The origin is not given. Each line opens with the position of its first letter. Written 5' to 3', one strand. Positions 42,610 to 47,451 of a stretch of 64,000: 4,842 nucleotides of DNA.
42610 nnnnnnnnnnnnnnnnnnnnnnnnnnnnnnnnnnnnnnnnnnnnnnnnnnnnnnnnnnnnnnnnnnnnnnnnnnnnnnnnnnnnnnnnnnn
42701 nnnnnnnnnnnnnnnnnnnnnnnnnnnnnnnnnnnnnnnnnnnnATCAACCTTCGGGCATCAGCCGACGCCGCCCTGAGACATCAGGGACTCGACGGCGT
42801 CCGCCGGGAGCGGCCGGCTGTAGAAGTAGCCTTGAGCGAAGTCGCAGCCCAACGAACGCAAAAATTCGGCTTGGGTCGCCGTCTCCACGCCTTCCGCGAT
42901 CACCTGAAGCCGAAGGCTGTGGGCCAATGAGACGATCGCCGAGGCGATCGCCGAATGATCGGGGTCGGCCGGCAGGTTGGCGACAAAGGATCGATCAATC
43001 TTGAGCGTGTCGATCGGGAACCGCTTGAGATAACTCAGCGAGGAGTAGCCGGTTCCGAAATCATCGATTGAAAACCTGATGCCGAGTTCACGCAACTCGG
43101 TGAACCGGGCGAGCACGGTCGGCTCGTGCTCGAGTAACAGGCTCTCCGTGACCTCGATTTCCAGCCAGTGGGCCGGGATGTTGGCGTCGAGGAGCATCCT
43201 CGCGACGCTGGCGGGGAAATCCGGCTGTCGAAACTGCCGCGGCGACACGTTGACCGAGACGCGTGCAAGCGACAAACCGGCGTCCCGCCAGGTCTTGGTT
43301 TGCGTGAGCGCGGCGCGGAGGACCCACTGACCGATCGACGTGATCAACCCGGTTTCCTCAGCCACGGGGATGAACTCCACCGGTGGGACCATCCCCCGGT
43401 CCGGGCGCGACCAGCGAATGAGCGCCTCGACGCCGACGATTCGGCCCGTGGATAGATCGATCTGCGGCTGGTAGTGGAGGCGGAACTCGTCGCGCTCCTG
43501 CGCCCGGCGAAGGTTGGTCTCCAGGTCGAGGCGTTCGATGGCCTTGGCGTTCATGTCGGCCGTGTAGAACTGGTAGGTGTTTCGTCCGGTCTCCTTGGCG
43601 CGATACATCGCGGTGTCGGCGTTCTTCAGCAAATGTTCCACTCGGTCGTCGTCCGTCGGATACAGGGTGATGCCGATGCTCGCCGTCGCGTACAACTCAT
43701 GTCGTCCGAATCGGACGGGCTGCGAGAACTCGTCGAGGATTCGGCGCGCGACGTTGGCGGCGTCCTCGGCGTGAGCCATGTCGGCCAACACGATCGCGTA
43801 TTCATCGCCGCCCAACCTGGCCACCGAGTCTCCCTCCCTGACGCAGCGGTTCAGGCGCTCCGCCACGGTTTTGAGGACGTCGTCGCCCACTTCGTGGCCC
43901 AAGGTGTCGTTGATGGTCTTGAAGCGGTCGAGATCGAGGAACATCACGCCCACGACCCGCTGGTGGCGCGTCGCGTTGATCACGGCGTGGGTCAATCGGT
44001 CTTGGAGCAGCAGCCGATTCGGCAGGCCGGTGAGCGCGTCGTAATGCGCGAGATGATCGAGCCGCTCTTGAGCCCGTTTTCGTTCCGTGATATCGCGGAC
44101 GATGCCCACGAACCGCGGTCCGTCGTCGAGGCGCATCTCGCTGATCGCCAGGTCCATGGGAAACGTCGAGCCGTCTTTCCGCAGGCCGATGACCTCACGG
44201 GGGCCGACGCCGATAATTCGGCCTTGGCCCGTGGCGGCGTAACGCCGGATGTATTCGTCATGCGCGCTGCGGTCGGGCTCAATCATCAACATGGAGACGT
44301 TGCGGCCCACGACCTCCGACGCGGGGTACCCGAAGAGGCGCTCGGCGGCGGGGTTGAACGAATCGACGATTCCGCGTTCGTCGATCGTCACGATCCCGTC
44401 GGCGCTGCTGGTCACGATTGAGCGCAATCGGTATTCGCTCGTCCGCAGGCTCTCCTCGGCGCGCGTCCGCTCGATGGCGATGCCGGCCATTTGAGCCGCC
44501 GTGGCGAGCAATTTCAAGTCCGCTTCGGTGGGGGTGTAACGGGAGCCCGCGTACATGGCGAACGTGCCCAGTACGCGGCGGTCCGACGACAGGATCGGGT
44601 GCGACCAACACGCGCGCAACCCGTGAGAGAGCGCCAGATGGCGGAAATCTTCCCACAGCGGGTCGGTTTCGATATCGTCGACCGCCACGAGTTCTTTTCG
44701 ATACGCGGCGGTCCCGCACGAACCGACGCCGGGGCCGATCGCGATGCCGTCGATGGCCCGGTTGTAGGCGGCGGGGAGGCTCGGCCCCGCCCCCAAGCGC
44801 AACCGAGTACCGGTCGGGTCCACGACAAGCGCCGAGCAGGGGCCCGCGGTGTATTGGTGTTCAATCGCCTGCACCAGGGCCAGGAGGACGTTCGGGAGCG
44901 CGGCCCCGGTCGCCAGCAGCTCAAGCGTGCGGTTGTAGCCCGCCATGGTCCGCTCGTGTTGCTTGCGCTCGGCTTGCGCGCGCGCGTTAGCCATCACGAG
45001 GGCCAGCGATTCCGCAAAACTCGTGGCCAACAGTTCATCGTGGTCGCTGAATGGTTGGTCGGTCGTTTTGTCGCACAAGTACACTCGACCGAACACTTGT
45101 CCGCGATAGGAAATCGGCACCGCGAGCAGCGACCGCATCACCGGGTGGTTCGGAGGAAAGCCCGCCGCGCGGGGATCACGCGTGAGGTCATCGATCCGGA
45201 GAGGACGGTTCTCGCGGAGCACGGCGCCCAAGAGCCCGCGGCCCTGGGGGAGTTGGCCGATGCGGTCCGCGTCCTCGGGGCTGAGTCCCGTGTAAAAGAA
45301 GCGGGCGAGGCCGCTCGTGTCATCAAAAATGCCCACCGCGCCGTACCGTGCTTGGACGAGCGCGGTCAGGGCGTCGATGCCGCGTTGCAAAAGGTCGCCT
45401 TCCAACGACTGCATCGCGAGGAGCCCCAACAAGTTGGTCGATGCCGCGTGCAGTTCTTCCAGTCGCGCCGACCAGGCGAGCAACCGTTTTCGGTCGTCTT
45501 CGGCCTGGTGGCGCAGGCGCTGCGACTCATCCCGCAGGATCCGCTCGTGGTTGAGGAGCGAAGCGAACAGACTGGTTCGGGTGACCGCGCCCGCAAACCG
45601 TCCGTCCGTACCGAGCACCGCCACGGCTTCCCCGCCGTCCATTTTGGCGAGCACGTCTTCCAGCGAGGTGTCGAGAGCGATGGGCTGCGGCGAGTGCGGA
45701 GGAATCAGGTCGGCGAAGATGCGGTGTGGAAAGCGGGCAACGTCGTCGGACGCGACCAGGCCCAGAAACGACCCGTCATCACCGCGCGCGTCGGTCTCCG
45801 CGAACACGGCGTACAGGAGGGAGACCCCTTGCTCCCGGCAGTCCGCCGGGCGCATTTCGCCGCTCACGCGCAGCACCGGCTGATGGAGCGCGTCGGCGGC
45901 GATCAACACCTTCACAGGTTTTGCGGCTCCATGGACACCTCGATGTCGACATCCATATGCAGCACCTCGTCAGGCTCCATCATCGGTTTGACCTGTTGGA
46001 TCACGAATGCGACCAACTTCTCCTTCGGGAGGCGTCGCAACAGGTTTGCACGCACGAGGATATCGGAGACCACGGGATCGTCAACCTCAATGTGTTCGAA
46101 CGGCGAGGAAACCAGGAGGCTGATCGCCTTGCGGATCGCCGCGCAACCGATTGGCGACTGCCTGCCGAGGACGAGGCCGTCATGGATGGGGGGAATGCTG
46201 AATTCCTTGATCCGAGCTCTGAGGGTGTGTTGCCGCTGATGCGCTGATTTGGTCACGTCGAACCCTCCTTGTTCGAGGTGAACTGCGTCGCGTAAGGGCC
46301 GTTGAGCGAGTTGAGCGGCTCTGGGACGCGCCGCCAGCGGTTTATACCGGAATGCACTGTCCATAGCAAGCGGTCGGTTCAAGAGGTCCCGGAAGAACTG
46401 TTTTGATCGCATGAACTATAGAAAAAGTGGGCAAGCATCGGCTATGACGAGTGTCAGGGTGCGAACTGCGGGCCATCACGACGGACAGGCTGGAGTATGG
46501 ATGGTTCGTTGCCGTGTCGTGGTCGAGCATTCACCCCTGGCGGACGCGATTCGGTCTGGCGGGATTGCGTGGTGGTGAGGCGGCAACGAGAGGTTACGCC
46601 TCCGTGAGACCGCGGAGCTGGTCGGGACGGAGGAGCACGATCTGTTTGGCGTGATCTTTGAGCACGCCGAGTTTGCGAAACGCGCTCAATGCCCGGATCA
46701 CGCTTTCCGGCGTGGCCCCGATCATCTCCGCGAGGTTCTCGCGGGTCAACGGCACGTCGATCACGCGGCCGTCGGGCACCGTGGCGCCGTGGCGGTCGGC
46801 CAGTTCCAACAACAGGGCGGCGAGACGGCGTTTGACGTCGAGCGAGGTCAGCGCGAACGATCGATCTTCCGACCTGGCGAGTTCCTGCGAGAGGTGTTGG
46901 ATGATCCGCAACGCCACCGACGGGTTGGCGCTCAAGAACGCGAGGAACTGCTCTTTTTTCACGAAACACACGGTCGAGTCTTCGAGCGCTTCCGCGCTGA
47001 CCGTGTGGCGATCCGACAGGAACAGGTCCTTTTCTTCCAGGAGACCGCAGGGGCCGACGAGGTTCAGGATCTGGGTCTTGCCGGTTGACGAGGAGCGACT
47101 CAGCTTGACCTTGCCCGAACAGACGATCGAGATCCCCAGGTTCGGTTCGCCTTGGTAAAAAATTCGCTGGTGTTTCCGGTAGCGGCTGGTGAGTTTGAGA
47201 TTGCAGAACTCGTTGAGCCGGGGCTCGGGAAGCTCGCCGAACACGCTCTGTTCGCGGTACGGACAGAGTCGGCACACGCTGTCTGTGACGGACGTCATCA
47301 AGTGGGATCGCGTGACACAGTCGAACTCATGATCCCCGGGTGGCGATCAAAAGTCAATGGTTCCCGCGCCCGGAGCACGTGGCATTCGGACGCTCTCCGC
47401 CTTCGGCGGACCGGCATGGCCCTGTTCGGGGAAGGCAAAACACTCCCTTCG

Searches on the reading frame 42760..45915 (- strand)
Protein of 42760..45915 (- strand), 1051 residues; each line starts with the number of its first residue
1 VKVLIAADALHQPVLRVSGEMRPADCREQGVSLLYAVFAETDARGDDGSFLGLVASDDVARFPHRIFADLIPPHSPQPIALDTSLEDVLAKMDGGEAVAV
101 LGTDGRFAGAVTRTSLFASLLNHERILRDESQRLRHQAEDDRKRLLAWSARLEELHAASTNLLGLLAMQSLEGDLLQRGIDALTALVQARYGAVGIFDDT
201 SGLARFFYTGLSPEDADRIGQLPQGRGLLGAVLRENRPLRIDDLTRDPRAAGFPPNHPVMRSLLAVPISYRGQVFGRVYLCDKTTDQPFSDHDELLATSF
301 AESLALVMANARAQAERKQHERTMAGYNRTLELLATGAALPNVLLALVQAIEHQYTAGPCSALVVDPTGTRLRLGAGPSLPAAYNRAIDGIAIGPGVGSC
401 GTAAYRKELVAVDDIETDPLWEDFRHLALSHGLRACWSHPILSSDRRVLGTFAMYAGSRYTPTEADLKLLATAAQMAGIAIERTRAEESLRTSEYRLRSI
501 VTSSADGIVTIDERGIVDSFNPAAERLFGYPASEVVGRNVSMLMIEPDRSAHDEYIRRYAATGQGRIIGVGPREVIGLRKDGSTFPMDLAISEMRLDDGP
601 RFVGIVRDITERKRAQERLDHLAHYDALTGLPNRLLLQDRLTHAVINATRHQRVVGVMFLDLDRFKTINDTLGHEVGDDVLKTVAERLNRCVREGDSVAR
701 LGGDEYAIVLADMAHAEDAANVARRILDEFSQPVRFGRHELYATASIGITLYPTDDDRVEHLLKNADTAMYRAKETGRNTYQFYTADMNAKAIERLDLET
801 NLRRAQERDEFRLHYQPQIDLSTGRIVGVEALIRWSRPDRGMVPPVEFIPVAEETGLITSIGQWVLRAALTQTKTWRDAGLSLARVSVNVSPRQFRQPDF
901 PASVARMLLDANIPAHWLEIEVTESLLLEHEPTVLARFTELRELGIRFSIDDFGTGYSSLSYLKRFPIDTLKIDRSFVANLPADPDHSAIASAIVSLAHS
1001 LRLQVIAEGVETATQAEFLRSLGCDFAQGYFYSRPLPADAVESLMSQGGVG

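Call 36: search_protein_families(library=pfam, proteins=[window:42760-45915:-], max_evalue=0.001)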
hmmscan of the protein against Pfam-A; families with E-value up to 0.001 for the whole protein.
window:42760-45915:- (1051 aa): 11 families
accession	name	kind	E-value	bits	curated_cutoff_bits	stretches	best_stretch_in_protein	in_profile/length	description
PF00563.25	EAL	-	1.6e-81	273.6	31.3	1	801-1035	3-236/236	EAL domain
PF00990.26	GGDEF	-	5.6e-54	182.7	23.8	1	623-779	1-160/161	Diguanylate cyclase, GGDEF domain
PF13185.12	GAF_2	-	2.5e-35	122.1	28.6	2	174-308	6-135/136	GAF domain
PF01590.32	GAF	-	7.8e-32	111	22.4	2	174-306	4-131/133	GAF domain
PF00989.32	PAS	-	3.3e-18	66.2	22.6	1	496-609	2-113/113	PAS fold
PF13426.13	PAS_9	-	6.1e-17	62.2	27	1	506-611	2-103/103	PAS domain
PF24820.1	Diguanyl_cycl_sensor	-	9.3e-09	35.7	28.1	1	505-608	6-109/109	Diguanylate cyclase-like sensor domain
PF08448.16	PAS_4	-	1.3e-08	35.5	23.1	1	502-614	2-110/110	PAS fold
PF13188.13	PAS_8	-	1.4e-07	31.6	21.8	1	496-541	2-44/65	PAS domain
PF13492.12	GAF_3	-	2.2e-07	31.8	27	0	347-483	9-129/129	GAF domain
PF00571.33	CBS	-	0.00062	20.5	24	0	78-120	11-55/57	CBS domain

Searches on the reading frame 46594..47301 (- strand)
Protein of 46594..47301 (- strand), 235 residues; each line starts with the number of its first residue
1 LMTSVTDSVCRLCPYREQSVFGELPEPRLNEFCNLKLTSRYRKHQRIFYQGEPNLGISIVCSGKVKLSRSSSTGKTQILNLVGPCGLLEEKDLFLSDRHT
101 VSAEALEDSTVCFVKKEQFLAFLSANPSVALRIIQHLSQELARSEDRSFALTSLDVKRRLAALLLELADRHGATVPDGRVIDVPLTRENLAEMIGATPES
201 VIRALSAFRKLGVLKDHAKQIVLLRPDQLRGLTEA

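Call 36: search_protein_families(library=pfam, proteins=[window:46594-47301:-], max_evalue=0.001)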
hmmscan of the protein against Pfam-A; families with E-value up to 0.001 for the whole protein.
window:46594-47301:- (235 aa): 3 families
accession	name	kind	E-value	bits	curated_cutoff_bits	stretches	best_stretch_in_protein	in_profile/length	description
PF13545.12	HTH_Crp_2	-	4e-19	68.8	27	1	159-230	2-68/70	Crp-like helix-turn-helix domain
PF00027.35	cNMP_binding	-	5.3e-19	68.4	27.5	1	40-125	3-88/89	Cyclic nucleotide-binding domain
PF00325.26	Crp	-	0.00017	21.6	21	1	184-214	2-32/32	Bacterial regulatory proteins, crp family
